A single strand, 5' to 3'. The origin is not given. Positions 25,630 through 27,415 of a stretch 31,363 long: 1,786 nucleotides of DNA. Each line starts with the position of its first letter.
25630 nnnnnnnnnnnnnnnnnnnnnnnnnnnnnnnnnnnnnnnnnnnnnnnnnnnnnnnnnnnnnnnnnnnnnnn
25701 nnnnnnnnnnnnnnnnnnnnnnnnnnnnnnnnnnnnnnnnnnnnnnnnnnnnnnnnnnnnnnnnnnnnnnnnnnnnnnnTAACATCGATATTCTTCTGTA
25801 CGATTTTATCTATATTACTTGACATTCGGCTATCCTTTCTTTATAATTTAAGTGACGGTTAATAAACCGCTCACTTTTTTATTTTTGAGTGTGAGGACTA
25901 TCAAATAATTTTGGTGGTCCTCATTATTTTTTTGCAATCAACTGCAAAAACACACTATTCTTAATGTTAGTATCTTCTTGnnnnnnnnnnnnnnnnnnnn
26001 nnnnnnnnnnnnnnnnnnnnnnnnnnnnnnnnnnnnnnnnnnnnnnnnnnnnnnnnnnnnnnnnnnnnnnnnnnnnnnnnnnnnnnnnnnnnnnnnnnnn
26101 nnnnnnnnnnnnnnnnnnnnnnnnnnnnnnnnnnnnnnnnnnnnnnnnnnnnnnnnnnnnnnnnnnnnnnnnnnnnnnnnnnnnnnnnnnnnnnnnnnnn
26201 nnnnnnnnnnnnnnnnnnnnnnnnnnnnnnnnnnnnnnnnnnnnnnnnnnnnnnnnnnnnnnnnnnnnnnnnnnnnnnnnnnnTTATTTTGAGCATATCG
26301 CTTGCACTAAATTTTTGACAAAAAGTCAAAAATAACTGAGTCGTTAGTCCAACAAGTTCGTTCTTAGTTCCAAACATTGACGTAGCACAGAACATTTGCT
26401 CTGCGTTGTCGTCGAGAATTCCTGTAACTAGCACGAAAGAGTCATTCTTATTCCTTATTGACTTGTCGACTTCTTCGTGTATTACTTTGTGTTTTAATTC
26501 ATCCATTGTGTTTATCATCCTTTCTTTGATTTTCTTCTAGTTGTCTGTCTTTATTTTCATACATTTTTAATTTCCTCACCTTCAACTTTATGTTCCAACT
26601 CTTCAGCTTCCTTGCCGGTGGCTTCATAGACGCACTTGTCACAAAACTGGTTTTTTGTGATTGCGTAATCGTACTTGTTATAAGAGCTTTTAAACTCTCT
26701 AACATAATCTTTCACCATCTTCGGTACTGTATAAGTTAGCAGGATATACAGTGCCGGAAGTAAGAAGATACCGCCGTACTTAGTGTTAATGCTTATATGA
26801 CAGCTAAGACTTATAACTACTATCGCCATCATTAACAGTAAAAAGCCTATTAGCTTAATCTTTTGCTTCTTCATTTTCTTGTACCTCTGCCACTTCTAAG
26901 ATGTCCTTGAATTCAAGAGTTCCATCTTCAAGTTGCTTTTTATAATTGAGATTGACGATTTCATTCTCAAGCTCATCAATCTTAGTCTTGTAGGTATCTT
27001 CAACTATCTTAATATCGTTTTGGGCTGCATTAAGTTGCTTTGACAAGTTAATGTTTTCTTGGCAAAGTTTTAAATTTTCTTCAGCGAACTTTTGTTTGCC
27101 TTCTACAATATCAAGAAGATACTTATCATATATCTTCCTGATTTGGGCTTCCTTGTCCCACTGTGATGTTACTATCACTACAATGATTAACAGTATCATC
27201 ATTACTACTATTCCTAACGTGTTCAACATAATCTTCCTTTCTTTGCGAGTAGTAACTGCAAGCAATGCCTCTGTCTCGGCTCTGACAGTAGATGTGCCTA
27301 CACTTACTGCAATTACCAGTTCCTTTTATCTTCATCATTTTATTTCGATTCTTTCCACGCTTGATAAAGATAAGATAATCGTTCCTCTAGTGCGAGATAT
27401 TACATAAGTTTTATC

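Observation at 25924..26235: Phage-encoded receiver-less Spo0A effector domain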

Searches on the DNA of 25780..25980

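Call 91: search_rna_families(source=window, start=25780, end=25980, threshold=evalue, max_evalue=1)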
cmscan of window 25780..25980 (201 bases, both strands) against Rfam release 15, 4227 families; matches with E-value up to 1: 4.
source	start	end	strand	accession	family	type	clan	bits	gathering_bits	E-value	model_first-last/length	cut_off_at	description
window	25843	25953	-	RF04182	GibS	Gene; sRNA;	-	20.2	115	0.77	1-142/142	no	GibS sRNA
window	25892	25923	+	RF02351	psRNA14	Gene; sRNA;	-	18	60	0.94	8-39/84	no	Proteobacteria sRNA psRNA14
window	25931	25979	-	RF02778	FdoG1_thermometer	Cis-reg; thermoregulator;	-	17.8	50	0.014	1-49/193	no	FdoG-1 5' UTR thermometer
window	25844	25936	+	RF00558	L20_leader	Cis-reg; leader;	-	16.7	58.7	0.48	1-127/127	no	Ribosomal protein L20 leader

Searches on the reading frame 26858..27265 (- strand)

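Call 30: search_protein_families(library=pfam, proteins=[window:26858-27265:-], max_evalue=0.01)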
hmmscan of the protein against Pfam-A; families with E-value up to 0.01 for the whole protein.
window:26858-27265:- (136 aa): 1 family
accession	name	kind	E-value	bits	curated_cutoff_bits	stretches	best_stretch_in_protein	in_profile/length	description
PF14153.11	Spore_coat_CotO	-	0.0068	16.9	35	1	72-125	124-177/182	Spore coat protein CotO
